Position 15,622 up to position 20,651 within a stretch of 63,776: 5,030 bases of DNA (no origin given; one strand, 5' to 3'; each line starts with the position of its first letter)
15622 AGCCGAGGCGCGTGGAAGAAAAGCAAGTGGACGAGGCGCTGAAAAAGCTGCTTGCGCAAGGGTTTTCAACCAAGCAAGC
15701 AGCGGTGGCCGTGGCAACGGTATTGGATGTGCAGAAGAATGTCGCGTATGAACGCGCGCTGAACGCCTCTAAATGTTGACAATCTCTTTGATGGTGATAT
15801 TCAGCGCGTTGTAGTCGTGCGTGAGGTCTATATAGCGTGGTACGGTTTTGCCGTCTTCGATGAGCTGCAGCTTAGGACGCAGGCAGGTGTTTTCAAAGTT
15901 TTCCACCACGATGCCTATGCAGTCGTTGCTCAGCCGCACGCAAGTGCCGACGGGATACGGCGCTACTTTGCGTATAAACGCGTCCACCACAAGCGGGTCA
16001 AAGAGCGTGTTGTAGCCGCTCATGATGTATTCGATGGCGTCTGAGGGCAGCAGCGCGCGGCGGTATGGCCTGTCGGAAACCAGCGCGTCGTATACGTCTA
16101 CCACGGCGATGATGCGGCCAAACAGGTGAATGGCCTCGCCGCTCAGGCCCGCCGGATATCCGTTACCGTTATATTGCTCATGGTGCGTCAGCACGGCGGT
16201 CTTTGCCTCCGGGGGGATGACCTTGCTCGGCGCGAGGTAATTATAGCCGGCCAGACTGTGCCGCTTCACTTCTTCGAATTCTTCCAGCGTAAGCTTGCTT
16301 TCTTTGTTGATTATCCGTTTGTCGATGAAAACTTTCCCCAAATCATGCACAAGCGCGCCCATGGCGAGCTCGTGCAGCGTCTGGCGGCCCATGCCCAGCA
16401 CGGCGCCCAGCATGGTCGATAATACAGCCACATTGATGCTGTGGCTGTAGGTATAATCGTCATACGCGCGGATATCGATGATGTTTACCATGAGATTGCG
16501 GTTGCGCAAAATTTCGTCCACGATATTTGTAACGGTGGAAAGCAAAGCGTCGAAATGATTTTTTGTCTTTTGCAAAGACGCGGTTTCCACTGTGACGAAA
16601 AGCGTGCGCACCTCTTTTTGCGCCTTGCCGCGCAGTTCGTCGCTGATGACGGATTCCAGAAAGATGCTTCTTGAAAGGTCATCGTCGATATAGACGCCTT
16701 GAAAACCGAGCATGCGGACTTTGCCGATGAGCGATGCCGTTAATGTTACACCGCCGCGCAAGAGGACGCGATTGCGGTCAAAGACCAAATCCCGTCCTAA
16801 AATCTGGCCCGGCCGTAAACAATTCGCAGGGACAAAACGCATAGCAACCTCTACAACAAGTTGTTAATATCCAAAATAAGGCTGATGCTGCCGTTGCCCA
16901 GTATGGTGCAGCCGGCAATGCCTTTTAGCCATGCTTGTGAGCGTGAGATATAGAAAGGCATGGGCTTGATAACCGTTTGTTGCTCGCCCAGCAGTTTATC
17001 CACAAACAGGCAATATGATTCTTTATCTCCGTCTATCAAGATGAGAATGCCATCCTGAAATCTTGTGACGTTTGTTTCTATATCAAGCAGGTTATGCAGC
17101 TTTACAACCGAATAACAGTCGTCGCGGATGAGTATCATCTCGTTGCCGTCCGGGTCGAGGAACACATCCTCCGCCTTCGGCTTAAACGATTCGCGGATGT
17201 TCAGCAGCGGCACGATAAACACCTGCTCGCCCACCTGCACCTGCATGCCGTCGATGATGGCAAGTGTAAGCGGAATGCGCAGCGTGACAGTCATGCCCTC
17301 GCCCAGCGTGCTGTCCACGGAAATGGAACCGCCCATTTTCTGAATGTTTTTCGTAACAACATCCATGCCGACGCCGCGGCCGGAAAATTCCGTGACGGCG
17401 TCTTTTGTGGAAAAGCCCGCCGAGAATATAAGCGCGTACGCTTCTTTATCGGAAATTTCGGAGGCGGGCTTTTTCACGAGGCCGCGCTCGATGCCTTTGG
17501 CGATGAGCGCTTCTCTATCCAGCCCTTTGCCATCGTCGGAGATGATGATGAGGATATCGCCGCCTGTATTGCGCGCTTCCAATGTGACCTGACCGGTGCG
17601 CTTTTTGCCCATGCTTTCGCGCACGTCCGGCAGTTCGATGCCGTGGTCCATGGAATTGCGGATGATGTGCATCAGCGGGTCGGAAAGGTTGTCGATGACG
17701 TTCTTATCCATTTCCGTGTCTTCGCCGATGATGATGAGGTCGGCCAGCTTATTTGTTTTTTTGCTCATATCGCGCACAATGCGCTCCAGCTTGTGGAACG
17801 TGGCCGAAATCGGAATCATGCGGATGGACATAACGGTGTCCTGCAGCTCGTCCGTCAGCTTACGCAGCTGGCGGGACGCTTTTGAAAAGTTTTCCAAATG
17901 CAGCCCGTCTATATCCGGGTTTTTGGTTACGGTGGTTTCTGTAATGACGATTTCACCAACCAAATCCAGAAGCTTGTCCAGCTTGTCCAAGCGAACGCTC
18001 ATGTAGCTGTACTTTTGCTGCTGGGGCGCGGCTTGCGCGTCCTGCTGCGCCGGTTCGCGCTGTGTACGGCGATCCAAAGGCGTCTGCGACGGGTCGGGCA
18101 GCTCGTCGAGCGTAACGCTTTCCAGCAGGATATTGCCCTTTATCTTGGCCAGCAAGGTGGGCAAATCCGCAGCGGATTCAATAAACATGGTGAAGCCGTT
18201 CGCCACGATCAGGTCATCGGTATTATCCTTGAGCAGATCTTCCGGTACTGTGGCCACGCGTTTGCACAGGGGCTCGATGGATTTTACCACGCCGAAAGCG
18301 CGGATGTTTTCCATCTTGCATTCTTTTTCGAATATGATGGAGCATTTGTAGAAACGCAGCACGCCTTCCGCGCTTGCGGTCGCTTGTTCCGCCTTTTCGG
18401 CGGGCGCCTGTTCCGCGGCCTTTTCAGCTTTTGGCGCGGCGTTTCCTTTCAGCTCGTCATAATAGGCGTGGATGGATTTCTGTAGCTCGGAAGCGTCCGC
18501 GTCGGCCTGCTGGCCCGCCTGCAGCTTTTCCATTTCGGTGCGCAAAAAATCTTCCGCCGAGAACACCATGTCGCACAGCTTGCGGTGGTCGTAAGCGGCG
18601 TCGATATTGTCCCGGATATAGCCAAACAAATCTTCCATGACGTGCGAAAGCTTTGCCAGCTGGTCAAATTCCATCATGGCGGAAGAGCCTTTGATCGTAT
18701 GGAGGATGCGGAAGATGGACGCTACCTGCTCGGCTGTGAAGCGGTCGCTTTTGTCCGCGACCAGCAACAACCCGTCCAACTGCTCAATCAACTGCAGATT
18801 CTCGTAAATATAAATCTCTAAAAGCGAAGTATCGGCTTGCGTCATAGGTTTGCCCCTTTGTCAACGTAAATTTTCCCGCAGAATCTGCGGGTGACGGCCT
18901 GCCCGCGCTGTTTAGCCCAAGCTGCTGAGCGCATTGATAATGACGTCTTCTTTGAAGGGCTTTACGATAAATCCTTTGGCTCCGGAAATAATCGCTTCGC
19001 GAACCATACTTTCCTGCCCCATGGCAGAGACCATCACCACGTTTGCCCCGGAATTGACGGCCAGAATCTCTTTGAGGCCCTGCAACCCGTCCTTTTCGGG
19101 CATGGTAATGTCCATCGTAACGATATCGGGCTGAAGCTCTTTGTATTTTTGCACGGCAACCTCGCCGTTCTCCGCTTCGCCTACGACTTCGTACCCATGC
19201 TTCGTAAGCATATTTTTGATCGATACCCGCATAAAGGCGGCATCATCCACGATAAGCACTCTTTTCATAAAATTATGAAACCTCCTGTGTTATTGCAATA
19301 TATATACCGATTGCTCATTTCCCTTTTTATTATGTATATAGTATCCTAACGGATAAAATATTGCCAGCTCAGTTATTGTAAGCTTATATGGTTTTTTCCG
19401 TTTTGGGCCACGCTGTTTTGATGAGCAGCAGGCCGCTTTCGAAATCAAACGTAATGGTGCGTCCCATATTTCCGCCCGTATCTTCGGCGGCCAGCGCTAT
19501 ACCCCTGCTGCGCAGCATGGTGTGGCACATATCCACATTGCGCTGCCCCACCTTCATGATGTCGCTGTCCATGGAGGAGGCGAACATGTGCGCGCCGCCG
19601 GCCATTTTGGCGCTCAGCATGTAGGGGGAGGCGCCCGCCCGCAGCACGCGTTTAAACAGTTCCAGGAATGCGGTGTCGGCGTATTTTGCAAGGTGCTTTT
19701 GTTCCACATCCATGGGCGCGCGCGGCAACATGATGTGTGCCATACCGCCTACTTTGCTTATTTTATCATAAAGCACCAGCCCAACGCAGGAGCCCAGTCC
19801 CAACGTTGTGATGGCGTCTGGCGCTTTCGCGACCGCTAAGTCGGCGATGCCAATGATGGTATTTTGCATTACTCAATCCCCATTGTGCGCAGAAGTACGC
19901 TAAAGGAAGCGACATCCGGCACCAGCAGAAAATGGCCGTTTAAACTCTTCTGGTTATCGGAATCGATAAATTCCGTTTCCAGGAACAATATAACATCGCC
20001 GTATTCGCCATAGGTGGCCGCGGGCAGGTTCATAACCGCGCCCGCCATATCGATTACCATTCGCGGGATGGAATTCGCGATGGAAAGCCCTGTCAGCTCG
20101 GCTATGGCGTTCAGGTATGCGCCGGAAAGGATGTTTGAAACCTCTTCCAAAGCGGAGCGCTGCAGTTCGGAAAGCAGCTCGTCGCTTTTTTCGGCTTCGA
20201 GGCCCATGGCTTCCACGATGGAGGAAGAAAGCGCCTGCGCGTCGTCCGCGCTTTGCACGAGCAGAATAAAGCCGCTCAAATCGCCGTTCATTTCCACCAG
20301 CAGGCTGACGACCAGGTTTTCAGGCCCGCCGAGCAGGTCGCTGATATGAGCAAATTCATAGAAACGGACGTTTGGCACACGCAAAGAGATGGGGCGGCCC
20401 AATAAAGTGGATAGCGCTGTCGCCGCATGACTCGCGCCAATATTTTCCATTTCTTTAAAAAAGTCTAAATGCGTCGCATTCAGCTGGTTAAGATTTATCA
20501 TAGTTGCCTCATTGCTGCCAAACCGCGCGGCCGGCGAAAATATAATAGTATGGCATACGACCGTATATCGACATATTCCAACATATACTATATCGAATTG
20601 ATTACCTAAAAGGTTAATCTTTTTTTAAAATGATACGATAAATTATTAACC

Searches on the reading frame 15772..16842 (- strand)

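Call 45: search_protein_families(library=pfam, proteins=[window:15772-16842:-], max_evalue=0.00001)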
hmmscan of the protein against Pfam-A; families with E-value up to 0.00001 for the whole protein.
window:15772-16842:- (357 aa): 2 families
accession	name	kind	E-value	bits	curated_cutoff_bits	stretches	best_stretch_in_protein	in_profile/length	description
PF13487.12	HD_5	-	4.3e-30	105.1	27.2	1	128-283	11-168/170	HD domain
PF01966.28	HD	-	5.3e-15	56.1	22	1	131-253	1-115/116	HD domain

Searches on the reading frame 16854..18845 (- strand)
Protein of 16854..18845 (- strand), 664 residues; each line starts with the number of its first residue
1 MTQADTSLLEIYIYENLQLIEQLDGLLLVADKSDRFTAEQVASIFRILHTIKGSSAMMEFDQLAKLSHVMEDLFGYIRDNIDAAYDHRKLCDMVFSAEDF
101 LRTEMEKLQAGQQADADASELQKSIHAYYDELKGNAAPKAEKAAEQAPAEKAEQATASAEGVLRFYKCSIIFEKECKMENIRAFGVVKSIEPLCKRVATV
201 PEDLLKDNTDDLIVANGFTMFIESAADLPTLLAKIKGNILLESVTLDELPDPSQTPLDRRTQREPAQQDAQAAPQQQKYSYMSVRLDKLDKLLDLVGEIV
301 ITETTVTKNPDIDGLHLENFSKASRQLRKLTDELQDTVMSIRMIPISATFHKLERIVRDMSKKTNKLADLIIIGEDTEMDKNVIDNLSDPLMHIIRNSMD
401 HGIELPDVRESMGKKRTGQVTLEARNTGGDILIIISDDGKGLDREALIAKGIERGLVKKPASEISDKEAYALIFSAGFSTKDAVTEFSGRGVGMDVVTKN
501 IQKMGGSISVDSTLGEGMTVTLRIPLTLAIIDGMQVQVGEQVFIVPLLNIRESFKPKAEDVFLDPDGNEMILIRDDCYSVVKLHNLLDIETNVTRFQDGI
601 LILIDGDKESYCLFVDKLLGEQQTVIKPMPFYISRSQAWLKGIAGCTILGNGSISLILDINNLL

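Call 45: search_protein_families(library=pfam, proteins=[window:16854-18845:-], max_evalue=0.00001)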
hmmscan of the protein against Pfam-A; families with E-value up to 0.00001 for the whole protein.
window:16854-18845:- (664 aa): 5 families
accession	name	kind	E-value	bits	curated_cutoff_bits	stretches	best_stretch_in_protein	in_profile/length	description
PF01584.24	CheW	-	1.7e-19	70.3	23.5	1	533-664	2-134/138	CheW-like domain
PF02518.31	HATPase_c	-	2.7e-18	66.9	26.4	1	388-527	3-110/111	Histidine kinase-, DNA gyrase B-, and HSP90-like ATPase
PF02895.20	H-kinase_dim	-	8e-14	52.3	23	1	282-341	4-68/68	Signal transducing histidine kinase, homodimeric domain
PF01627.28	Hpt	-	4.2e-13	49.8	24.6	1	8-109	2-82/84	Hpt domain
PF07194.16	P2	-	5.4e-10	39.7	23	1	166-246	2-79/81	P2 response regulator binding domain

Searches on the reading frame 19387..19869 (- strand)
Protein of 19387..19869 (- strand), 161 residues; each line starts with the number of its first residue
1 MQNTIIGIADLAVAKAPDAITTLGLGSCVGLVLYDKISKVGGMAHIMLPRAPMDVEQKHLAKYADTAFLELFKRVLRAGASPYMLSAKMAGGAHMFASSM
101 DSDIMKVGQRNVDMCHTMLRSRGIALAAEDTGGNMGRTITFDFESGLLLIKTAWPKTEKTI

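Call 45: search_protein_families(library=pfam, proteins=[window:19387-19869:-], max_evalue=0.00001)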
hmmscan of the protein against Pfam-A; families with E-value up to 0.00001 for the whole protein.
window:19387-19869:- (161 aa): 1 family
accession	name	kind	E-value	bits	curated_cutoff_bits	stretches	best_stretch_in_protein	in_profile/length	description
PF03975.18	CheD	-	1.7e-30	105.8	25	1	47-152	1-108/108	CheD chemotactic sensory transduction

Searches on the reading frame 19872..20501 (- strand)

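Call 45: search_protein_families(library=pfam, proteins=[window:19872-20501:-], max_evalue=0.00001)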
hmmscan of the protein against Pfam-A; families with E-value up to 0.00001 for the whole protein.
window:19872-20501:- (210 aa): 2 families
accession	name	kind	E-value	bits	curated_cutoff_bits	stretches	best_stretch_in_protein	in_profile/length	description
PF04509.17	CheC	-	7.2e-12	45.5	22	0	20-45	11-36/38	CheC-like family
PF13690.11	CheX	-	1.2e-07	32.1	27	0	66-152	2-76/94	Chemotaxis phosphatase CheX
